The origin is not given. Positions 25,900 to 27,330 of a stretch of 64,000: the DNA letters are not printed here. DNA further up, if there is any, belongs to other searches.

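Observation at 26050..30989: B12-radical-SAM, zinc-ribbon radical SAM and DUF362 form an overlapping three-gene operon, divergent from a SPASM radical SAM and two GT2s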

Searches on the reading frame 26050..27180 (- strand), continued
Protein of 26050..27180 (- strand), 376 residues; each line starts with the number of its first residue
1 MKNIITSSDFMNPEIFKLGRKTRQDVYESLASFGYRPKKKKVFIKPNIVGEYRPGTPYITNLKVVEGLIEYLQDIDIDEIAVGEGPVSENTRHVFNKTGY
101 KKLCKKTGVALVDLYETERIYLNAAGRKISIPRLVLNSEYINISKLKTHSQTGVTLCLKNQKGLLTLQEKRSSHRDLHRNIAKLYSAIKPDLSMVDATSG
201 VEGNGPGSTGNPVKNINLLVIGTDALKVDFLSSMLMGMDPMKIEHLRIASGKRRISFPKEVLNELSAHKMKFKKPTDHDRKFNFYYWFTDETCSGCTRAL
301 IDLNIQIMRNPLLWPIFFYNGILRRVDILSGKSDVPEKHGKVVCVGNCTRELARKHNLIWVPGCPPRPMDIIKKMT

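Call 43: fold_search(model_id=the predicted structure, library=pdb)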
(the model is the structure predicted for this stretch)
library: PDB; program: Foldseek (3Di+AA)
matches with E <= 10: 957; with E <= 0.001: 7
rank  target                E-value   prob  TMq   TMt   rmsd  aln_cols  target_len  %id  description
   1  7s91                  1.0e-06  1.00  0.41  0.38  12.5       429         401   14  Structure of the malate racemase mar2 apoprotein from Thermoanaerobacterium thermosaccharolyticum at 2.25 angstroms reso (released 2021-10-13)
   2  6d6z                  6.1e-06  1.00  0.41  0.40  12.5       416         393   14  Structure of the malate racemase apoprotein from Thermoanaerobacterium thermosaccharolyticum (released 2019-04-24)
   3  9q3k_A                1.4e-04  1.00  0.37  0.30  10.2       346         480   10  Structure of LarA-like nickel-pincer nucleotide cofactor-utilizing enzyme with a single catalytic histidine residue fr (released 2025-09-24)
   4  9q3j_H                2.0e-04  1.00  0.38  0.33   9.8       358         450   10  Structures of LarA-like nickel-pincer nucleotide cofactor-utilizing enzyme with a single catalytic histidine residue f (released 2025-09-17)
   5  9q3j_G                3.0e-04  1.00  0.40  0.34  11.3       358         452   11  Structures of LarA-like nickel-pincer nucleotide cofactor-utilizing enzyme with a single catalytic histidine residue f (released 2025-09-17)
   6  9q3j_E                3.2e-04  0.99  0.37  0.32  10.1       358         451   11  Structures of LarA-like nickel-pincer nucleotide cofactor-utilizing enzyme with a single catalytic histidine residue f (released 2025-09-17)
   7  9q3j_D                3.8e-04  0.99  0.37  0.32  10.3       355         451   11  Structures of LarA-like nickel-pincer nucleotide cofactor-utilizing enzyme with a single catalytic histidine residue f (released 2025-09-17)
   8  3pff                  1.5e-03  0.30  0.17  0.10  21.9       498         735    9  Truncated human atp-citrate lyase with ADP and tartrate bound (released 2011-10-12)
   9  7v58_B                5.9e-03  0.33  0.15  0.14  13.1       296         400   10  Structural insights into the substrate selectivity of acyl-CoA transferase (released 2021-12-29)
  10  7v58_A                1.1e-02  0.25  0.15  0.15  12.2       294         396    8  Structural insights into the substrate selectivity of acyl-CoA transferase (released 2021-12-29)
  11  7bxq_A                1.2e-02  0.38  0.18  0.17  12.6       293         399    8  2-amino-3-ketobutyrate CoA ligase from Cupriavidus necator L-Threonine binding form (released 2021-04-21)
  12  5te1_A                1.2e-02  0.14  0.17  0.11  20.9       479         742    8  C20S, C293G Mutant N-terminal Human ATP Citrate Lyase Bound to 4R-Hydroxycitrate (released 2017-08-09)
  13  7bxp_A                1.4e-02  0.33  0.17  0.17  12.8       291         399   10  2-amino-3-ketobutyrate CoA ligase from Cupriavidus necator (released 2021-04-21)
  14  8v2k_B                1.6e-02  0.21  0.18  0.15  11.4       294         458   10  Proteus vulgaris tryptophan indole-lyase complexed with L-alanine (released 2023-12-06)
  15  1fc4_A                1.7e-02  0.20  0.16  0.15  13.4       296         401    8  2-AMINO-3-KETOBUTYRATE COA LIGASE (released 2001-05-02)
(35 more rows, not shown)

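Call 44: search_solved_structures(query=A1, max_evalue=10, show_alignments=3)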
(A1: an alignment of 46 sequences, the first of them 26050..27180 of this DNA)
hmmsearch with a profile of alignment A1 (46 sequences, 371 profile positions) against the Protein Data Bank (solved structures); distinct sequences matched with E-value up to 10: 8.
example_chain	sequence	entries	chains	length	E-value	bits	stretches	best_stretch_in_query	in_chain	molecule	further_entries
3g8w_A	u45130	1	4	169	0.059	15.5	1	20-102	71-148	Lactococcal prophage ps3 protein 05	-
6ehq_S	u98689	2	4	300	0.49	12.5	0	279-328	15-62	Hydrogenase-2 small chain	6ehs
6gam_S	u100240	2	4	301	0.51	12.5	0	279-328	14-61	Hydrogenase-2 small chain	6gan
6en9_S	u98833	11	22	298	0.51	12.4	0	279-328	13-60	Hydrogenase-2 small chain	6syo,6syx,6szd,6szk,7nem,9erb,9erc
6g7m_S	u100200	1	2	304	0.52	12.4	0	279-328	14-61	Hydrogenase-2 small chain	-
5xvb_S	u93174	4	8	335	0.7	12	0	279-327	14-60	[NiFe]-hydrogenase 2 small subunit | Hydrogenase-2 small chain | NiFe hydrogenase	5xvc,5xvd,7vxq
3myr_A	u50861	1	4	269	0.82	11.8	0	279-338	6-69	Hydrogenase (NiFe) small subunit HydA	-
6cfw_J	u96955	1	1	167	1.2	11.2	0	354-368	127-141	Probable membrane-bound hydrogenase subunit mbhJ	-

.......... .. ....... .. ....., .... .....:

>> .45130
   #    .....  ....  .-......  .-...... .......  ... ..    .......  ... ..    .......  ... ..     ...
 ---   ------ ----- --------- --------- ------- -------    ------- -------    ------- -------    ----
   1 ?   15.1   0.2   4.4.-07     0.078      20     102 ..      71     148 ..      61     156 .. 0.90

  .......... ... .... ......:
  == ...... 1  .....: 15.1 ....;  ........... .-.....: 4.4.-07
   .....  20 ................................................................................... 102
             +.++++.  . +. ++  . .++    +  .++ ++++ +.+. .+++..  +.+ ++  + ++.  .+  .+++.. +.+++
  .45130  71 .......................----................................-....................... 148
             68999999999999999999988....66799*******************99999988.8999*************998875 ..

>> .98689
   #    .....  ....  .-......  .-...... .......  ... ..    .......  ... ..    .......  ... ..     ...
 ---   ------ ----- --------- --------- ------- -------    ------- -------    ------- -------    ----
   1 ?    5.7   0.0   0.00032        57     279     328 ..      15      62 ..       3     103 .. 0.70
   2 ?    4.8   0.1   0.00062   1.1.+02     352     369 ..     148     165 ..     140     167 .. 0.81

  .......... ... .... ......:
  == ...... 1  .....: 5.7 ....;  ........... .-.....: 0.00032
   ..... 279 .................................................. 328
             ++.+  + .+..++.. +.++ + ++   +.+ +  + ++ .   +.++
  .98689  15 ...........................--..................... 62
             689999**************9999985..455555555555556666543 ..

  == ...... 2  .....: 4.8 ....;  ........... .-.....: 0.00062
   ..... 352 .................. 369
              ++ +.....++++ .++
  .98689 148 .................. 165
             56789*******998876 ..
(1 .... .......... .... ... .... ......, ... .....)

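Call 65: find_encoding_contigs(protein=P0226, flank=10000, max_places=1)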
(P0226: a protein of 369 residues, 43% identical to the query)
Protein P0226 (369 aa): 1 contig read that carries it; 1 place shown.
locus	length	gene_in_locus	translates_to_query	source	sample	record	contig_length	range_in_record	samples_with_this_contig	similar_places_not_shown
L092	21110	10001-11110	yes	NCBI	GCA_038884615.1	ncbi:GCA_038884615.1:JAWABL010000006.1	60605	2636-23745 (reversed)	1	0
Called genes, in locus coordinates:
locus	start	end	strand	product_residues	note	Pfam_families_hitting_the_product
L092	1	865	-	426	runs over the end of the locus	PF00884:Sulfatase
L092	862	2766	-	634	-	PF01663:Phosphodiest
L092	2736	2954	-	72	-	-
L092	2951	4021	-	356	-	PF04055:Radical_SAM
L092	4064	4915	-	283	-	PF00535:Glycos_transf_2, PF13641:Glyco_tranf_2_3 (weak)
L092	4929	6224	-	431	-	PF00501:AMP-binding (weak), PF27533:CapK_C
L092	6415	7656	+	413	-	PF02784:Orn_Arg_deC_N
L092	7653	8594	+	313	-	PF04055:Radical_SAM, PF13186:SPASM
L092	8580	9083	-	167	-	PF04055:Radical_SAM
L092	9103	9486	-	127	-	PF04055:Radical_SAM (weak)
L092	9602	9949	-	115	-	PF02310:B12-binding (weak)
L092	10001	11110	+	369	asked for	PF04015:DUF362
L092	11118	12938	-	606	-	PF02310:B12-binding, PF04055:Radical_SAM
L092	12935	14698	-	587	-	PF02310:B12-binding, PF04055:Radical_SAM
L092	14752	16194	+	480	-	PF00534:Glycos_transf_1, PF13692:Glyco_trans_1_4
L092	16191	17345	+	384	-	PF13353:Fer4_12, PF04055:Radical_SAM, PF13186:SPASM (weak)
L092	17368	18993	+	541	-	PF02310:B12-binding, PF04055:Radical_SAM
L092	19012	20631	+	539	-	PF02310:B12-binding, PF04055:Radical_SAM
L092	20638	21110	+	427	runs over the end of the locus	PF23545:Zn_ribbon_HMPTM, PF04055:Radical_SAM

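Call 71: search_protein_families(library=padloc, proteins=[window:26050-27180:-], max_evalue=0.001)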
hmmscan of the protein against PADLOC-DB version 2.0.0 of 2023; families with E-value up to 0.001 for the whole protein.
window:26050-27180:- (376 aa): 0 families

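Call 78: search_protein_families(library=pfam, proteins=[L019:9003-9905:+, L047:10041-11564:+, L030:13152-13964:+, L040:6952-8718:-, L016:638-1600:+, L040:6116-6688:+, L055:6234-7037:+, L041:7428-8249:+, L040:11807-13540:-, L045:12690-14177:+], max_evalue=0.0001)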
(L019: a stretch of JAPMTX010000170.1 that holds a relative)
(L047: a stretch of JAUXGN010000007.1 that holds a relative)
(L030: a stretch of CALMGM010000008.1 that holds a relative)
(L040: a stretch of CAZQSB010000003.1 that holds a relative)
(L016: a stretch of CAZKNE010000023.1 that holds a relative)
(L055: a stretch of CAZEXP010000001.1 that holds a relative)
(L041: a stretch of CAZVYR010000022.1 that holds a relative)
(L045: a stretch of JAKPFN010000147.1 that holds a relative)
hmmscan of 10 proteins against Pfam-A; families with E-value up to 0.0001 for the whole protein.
L019:9003-9905:+ (300 aa): 2 families
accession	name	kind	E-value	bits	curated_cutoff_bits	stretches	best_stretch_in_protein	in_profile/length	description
PF08241.18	Methyltransf_11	-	3.5e-12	47.3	21.2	1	59-140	8-88/95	Methyltransferase domain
PF13649.12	Methyltransf_25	-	3.6e-09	37.6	27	1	59-140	9-94/97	Methyltransferase domain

L047:10041-11564:+ (507 aa): 1 family
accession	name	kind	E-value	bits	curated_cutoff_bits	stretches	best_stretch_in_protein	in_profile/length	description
PF03706.18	LPG_synthase_TM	-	7.3e-43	147.6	33.4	1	180-482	1-302/302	Lysylphosphatidylglycerol synthase TM region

L030:13152-13964:+ (270 aa): 6 families
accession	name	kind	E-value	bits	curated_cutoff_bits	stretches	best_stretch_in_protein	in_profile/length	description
PF08241.18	Methyltransf_11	-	4.2e-18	66.2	21.2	1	68-159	5-95/95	Methyltransferase domain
PF13649.12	Methyltransf_25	-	7e-14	52.7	27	1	80-155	19-97/97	Methyltransferase domain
PF13847.12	Methyltransf_31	-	3.2e-09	37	27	1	79-169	26-119/145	Methyltransferase domain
PF08242.18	Methyltransf_12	-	3.9e-09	37.5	30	1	76-157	15-98/98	Methyltransferase domain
PF13489.12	Methyltransf_23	-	4.3e-05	23.7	27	1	86-206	49-161/164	Methyltransferase domain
PF01209.24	Ubie_methyltran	-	4.8e-05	23.3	20.1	1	81-159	72-151/233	ubiE/COQ5 methyltransferase family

L040:6952-8718:- (588 aa): 0 families

L016:638-1600:+ (320 aa): 3 families
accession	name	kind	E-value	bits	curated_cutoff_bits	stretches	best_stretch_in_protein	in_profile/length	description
PF00535.33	Glycos_transf_2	-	2.9e-18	66.8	23.3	1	16-125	2-113/168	Glycosyl transferase family 2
PF13641.12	Glyco_tranf_2_3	-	1.1e-17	65.3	27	1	14-246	3-216/230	Glycosyltransferase like family 2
PF13632.12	Glyco_trans_2_3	-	1.8e-06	28.4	27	1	184-241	71-122/198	Glycosyl transferase family group 2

L040:6116-6688:+ (190 aa): 1 family
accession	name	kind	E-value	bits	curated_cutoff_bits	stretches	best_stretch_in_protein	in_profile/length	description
PF00885.24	DMRL_synthase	-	4.5e-53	179.3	26.7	1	50-185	3-137/139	6,7-dimethyl-8-ribityllumazine synthase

L055:6234-7037:+ (267 aa): 1 family
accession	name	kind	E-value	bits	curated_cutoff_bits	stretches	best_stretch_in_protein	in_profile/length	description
PF01029.23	NusB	-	9.1e-32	110.7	23.1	1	128-248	3-133/133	NusB family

L041:7428-8249:+ (273 aa): 4 families
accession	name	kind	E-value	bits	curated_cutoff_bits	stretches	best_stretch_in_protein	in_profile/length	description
PF13561.12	adh_short_C2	-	7e-60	203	27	1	15-252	6-234/236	Enoyl-(Acyl carrier protein) reductase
PF00106.31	adh_short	-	2.5e-57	193.9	26.6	1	6-193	1-190/195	short chain dehydrogenase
PF08659.16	KR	-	3.5e-10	40.5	22.6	1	8-164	3-161/180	KR domain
PF23441.1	SDR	-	3.6e-07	30.3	27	1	2-200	4-209/258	SDR-like rossmann domain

L040:11807-13540:- (577 aa): 0 families

L045:12690-14177:+ (495 aa): 2 families
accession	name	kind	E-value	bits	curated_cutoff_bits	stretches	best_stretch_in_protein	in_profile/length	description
PF13440.11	Polysacc_synt_3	-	3.2e-75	253.5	23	1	33-325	1-293/293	Polysaccharide biosynthesis protein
PF01943.22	Polysacc_synt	-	6.4e-33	114.8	28.2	1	11-275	3-273/274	Polysaccharide biosynthesis protein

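Call 89: search_protein_families(library=pfam, alignment_id=A1, max_evalue=5)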
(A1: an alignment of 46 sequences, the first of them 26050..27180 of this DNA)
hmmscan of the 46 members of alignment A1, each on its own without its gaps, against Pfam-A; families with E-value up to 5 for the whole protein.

A. member 1, window:26050-27180:- (376 aa): 2 families
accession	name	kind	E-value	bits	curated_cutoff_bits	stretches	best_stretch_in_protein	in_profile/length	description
PF04015.17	DUF362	-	6e-43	147.7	24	1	42-230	1-196/200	Domain of unknown function (DUF362)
PF01058.29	Oxidored_q6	-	0.45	10.7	27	1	349-373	98-123/128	NADH ubiquinone oxidoreductase, 20 Kd subunit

B. families by the number of members that match (of 46 scanned): 15 families
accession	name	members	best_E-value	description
PF04015.17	DUF362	46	7e-52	Domain of unknown function (DUF362)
PF01058.29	Oxidored_q6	13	0.0048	NADH ubiquinone oxidoreductase, 20 Kd subunit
PF07796.16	DUF1638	1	0.013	Protein of unknown function (DUF1638)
PF19810.5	HFX_2341_N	1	0.023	HFX_2341-like, N-terminal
PF04055.27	Radical_SAM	1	0.055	Radical SAM superfamily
PF11266.14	Ald_deCOase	1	0.087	Long-chain fatty aldehyde decarbonylase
PF05610.16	DUF779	1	0.087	Protein of unknown function (DUF779)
PF09123.17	DUF1931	1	0.091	Domain of unknown function (DUF1931)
PF00765.23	Autoind_synth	1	0.11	Autoinducer synthase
PF19668.4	DUF6171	1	0.17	Family of unknown function (DUF6171)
PF25354.1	Ig_NUP210_16th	1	0.19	NUP210-like, Ig-like domain 16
PF05927.16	Penaeidin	1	0.2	Penaeidin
PF20857.2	Pgp3_helical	1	0.25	Immunodominant antigen Pgp3, helical domain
PF02569.21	Pantoate_ligase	1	0.25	Pantoate-beta-alanine ligase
PF16827.10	zf-HC3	1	0.36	zinc-finger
